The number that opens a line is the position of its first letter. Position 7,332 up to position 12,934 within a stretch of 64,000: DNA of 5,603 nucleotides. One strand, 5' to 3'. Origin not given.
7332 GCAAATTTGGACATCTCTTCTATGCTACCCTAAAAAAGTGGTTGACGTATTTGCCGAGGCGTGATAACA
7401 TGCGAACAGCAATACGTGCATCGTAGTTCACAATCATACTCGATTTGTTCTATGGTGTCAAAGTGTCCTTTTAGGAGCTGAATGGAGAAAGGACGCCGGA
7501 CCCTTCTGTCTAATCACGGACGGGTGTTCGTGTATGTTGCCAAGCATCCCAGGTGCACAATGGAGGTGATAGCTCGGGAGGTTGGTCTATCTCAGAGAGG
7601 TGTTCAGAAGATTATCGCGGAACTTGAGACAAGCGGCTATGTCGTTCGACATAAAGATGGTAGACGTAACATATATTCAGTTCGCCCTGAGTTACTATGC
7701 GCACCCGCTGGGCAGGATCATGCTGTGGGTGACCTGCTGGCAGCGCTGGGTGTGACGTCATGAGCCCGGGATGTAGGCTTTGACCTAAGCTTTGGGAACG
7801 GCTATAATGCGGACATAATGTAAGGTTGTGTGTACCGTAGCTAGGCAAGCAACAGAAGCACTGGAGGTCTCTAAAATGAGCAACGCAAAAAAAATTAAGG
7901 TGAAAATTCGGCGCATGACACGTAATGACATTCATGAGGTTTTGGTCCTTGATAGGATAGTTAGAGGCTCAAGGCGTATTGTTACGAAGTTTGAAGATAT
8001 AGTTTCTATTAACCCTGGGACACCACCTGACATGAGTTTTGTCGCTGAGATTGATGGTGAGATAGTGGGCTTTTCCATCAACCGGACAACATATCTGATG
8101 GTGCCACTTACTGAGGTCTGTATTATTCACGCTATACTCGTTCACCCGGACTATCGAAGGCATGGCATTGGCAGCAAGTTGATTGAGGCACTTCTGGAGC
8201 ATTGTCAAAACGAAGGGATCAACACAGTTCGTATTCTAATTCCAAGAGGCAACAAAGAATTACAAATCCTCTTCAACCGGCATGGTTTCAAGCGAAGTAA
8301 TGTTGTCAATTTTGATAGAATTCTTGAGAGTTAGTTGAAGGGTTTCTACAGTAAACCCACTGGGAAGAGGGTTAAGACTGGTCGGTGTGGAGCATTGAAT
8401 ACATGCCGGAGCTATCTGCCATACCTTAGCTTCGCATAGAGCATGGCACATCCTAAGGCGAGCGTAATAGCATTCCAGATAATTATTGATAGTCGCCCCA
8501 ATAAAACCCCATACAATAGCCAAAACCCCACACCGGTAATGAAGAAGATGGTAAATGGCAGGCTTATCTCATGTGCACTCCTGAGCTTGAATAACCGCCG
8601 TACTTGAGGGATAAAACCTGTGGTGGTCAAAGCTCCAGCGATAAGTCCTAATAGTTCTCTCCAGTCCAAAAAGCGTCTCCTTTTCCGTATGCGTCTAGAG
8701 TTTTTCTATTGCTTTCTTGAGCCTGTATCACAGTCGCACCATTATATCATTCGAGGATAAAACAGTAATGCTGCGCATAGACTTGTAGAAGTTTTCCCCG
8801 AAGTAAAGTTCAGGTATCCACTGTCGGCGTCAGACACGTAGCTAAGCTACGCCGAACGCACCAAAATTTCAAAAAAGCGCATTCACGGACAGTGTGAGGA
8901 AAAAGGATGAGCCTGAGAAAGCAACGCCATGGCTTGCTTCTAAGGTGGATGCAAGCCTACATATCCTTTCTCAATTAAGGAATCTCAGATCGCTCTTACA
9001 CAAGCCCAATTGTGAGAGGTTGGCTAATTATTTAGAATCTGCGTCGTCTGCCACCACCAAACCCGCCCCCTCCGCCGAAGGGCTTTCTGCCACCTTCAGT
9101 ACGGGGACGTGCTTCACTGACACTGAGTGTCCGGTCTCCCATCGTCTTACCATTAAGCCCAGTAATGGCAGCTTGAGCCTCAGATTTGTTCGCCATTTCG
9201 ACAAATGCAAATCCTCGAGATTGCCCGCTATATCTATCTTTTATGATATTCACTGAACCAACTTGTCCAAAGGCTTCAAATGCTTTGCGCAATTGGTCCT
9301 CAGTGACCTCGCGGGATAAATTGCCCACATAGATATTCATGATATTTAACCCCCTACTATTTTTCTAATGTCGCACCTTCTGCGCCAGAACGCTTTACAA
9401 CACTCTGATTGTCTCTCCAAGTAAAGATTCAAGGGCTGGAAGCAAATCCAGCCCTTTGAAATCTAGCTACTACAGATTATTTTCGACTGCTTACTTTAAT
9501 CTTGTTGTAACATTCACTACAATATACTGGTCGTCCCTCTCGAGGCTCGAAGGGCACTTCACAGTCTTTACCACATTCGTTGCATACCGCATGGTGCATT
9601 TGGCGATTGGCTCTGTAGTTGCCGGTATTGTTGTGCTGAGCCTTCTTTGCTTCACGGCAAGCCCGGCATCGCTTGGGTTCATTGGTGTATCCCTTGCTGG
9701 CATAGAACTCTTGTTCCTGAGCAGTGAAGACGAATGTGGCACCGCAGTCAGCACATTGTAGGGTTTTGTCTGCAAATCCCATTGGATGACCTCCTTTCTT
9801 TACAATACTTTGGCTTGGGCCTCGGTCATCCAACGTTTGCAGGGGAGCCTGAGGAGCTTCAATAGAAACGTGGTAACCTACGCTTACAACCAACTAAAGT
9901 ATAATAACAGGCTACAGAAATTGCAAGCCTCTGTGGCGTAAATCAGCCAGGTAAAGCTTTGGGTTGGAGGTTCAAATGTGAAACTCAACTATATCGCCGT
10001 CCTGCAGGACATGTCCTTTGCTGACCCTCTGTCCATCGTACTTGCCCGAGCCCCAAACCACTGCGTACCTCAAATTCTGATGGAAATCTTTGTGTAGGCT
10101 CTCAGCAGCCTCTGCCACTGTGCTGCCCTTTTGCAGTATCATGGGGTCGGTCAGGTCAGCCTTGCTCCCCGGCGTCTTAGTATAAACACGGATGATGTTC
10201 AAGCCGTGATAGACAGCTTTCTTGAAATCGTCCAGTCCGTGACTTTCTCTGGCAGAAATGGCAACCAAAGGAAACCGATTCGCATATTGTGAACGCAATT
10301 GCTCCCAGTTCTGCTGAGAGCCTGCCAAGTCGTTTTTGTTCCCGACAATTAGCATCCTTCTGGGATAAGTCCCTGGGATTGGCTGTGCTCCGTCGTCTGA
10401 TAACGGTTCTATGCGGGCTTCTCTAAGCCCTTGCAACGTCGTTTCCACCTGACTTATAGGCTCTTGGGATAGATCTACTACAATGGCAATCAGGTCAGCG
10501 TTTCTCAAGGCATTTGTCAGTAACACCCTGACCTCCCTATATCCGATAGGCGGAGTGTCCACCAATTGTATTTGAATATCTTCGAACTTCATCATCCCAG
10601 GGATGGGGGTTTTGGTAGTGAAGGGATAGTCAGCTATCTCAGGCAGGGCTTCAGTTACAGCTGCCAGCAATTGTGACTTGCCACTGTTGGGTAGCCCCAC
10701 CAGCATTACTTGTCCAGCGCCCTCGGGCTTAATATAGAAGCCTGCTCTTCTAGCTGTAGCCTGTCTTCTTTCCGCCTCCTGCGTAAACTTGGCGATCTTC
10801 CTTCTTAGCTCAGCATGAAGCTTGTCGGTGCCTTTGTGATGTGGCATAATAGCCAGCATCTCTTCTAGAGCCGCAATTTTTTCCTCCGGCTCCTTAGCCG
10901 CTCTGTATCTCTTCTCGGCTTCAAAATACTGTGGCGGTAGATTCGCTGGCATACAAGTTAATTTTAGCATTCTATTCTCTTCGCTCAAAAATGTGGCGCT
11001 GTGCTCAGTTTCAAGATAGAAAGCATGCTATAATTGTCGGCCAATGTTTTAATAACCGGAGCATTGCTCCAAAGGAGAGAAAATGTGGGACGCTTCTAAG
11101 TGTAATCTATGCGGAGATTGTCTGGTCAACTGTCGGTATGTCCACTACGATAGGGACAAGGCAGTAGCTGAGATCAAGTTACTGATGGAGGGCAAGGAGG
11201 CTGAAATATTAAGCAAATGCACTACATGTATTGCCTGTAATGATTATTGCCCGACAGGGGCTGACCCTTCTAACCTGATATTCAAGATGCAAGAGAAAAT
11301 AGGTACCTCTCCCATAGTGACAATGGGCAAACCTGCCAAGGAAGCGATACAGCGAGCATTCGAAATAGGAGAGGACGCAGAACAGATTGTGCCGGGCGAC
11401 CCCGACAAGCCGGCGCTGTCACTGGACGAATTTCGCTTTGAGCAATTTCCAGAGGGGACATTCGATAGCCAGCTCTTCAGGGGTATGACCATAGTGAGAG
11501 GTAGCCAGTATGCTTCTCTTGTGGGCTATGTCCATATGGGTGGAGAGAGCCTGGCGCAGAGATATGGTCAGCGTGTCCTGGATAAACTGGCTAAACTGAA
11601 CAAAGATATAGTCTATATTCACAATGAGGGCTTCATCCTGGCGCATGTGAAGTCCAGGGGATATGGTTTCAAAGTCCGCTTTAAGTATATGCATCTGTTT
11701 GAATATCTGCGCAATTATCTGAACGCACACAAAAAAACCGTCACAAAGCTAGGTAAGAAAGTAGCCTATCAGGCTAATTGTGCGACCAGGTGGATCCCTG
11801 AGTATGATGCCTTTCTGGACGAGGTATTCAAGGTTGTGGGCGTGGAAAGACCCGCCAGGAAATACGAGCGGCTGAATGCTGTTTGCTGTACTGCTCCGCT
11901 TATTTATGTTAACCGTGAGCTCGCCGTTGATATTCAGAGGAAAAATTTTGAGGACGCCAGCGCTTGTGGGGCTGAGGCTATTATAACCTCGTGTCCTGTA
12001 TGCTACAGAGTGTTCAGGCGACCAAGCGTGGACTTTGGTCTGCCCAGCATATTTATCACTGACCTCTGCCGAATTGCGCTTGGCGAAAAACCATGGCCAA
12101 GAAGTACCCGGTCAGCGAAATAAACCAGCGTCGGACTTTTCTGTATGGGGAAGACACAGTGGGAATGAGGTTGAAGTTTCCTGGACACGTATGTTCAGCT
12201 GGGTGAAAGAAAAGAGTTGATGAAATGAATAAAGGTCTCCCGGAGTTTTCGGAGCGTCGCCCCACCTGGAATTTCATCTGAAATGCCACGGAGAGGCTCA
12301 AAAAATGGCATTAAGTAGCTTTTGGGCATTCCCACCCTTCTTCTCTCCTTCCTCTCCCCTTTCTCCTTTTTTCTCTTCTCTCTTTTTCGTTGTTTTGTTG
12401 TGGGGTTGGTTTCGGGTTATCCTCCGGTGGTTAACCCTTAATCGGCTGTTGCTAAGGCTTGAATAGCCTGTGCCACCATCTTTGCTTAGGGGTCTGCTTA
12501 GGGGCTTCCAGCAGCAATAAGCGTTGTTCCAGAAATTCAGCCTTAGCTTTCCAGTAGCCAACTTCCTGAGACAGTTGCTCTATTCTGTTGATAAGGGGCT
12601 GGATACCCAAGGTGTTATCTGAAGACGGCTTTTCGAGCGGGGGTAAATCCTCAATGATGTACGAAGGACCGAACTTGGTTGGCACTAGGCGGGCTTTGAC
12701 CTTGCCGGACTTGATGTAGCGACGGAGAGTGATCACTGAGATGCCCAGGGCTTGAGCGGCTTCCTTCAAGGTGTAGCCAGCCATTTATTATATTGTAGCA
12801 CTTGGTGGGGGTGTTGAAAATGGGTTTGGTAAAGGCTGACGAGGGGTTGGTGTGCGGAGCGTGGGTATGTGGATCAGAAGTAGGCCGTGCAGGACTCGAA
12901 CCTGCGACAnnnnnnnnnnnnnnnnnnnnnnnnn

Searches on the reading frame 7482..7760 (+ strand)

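Call 48: search_protein_families(library=pfam, proteins=[window:7482-7760:+], max_evalue=0.001)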
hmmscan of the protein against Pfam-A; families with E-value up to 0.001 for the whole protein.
window:7482-7760:+ (93 aa): 10 families
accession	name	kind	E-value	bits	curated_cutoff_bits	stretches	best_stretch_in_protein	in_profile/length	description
PF12802.13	MarR_2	-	1.6e-09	38.2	27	1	12-60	7-56/61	MarR family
PF13412.12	HTH_24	-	4e-07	30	21.9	1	18-54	11-47/48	Winged helix-turn-helix DNA-binding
PF01978.25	TrmB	-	9e-06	25.9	25.6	1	14-67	12-64/68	Sugar-specific transcriptional regulator TrmB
PF13730.12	HTH_36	-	0.00013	22.2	25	1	26-54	27-55/55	Helix-turn-helix domain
PF17782.7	DprA_WH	-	0.0004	20.8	22.9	0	26-60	27-61/61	DprA winged helix domain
PF24034.1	DUF7343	-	0.00065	20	27.6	1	8-64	1-58/62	Domain of unknown function (DUF7343)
PF03965.22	Penicillinase_R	-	0.00068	20.4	22.6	0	28-67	25-64/115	Penicillinase repressor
PF13545.12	HTH_Crp_2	-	0.0007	20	27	1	24-73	22-68/70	Crp-like helix-turn-helix domain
PF02082.26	Rrf2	-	0.00077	20.1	30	1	14-55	10-54/132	Iron-dependent Transcriptional regulator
PF11972.14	HTH_13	-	0.00094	19.6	26.1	0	16-50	5-39/54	HTH DNA binding domain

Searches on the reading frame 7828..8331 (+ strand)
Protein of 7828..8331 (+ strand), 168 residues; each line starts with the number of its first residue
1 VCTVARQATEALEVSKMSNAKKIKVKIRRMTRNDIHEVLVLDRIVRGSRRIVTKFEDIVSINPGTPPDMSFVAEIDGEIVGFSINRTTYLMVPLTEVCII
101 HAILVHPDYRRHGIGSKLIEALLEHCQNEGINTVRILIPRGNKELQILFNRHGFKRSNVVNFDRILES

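Call 18: search_protein_families(library=pfam, proteins=[window:7828-8331:+], max_evalue=0.00001)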
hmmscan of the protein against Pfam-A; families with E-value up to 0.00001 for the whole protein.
window:7828-8331:+ (168 aa): 5 families
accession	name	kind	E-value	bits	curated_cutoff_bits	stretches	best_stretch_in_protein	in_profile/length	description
PF00583.31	Acetyltransf_1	-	2e-16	60.8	20.7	1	65-154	30-116/116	Acetyltransferase (GNAT) family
PF13508.13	Acetyltransf_7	-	4.2e-15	56.3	27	1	70-155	5-83/84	Acetyltransferase (GNAT) domain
PF13673.13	Acetyltransf_10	-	3e-09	37.3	23.6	1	70-158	33-111/128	Acetyltransferase (GNAT) domain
PF13527.13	Acetyltransf_9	-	2.7e-06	27.8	25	1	27-133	2-108/127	Acetyltransferase (GNAT) domain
PF08445.16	FR47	-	5e-06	26.8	22.1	1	97-157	21-80/86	FR47-like protein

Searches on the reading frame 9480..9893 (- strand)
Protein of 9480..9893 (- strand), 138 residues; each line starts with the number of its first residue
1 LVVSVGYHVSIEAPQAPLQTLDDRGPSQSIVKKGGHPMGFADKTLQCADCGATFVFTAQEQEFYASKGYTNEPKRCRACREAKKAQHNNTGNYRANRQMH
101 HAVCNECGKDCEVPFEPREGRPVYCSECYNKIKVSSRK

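Call 48: search_protein_families(library=pfam, proteins=[window:9480-9893:-], max_evalue=0.001)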
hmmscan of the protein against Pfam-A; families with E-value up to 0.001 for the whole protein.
window:9480-9893:- (138 aa): 2 families
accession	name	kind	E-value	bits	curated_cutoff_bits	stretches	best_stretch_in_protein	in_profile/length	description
PF13451.12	zf_Tbcl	-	6.6e-23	80.9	24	1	41-87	1-47/48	Probable treble clef domain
PF23477.1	zf_Tbcl_2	-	6.1e-19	67.9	27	1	97-132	1-36/37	Probable treble clef zinc finger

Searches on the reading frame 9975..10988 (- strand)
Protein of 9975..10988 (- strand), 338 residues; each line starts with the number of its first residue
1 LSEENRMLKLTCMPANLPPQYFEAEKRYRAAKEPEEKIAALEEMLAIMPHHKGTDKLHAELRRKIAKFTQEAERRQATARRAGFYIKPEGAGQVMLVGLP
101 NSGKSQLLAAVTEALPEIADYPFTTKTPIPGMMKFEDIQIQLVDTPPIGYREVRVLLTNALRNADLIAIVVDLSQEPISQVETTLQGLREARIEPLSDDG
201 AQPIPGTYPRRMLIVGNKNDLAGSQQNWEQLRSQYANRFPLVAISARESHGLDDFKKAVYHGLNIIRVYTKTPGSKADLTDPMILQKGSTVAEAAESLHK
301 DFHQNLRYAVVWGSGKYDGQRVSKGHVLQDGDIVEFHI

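Call 18: search_protein_families(library=pfam, proteins=[window:9975-10988:-], max_evalue=0.00001)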
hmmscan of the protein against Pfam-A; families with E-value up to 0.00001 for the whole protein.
window:9975-10988:- (338 aa): 3 families
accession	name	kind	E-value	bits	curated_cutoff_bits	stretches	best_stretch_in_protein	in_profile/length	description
PF01926.29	MMR_HSR1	-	6.5e-19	68.6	21.9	1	93-188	1-99/113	50S ribosome-binding GTPase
PF02824.27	TGS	-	3.2e-14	53.1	22.2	1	266-336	1-58/60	TGS domain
PF02421.24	FeoB_N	-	4.6e-08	33.2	27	1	93-147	2-56/156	Ferrous iron transport protein B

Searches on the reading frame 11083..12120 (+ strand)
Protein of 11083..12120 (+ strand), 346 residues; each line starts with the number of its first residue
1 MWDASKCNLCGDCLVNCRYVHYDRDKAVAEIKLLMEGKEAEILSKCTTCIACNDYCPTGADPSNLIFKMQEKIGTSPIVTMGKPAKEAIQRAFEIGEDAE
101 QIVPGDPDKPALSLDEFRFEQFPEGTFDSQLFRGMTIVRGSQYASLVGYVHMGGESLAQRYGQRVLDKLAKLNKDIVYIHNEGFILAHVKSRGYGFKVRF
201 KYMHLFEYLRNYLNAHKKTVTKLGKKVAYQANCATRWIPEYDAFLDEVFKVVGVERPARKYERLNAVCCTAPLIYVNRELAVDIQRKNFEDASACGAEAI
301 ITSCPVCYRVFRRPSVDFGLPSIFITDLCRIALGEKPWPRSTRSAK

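Call 18: search_protein_families(library=pfam, proteins=[window:11083-12120:+], max_evalue=0.00001)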
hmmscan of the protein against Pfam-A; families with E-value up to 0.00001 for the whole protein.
window:11083-12120:+ (346 aa): 2 families
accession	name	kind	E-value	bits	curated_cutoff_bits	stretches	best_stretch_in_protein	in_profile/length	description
PF02754.22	CCG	-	1.7e-07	31.7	20.6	1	227-311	1-84/85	Cysteine-rich domain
PF13183.11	Fer4_8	-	9.1e-06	26.6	27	1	4-59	2-67/68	4Fe-4S dicluster domain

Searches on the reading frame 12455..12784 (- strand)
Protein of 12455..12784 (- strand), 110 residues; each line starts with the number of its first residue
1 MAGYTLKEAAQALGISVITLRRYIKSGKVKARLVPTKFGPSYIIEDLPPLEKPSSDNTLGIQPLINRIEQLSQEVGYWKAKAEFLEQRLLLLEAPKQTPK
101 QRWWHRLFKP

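Call 48: search_protein_families(library=pfam, proteins=[window:12455-12784:-], max_evalue=0.001)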
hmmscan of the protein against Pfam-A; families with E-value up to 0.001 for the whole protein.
window:12455-12784:- (110 aa): 3 families
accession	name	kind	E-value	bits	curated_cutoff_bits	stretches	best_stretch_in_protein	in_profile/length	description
PF12728.13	HTH_17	-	1.8e-06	28.5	27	1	4-32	2-30/51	Helix-turn-helix domain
PF00376.29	MerR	-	1.6e-05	25.1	28.2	1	5-30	1-26/38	MerR family regulatory protein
PF13384.12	HTH_23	-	0.00059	20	24.6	0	3-25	17-39/50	Homeodomain-like domain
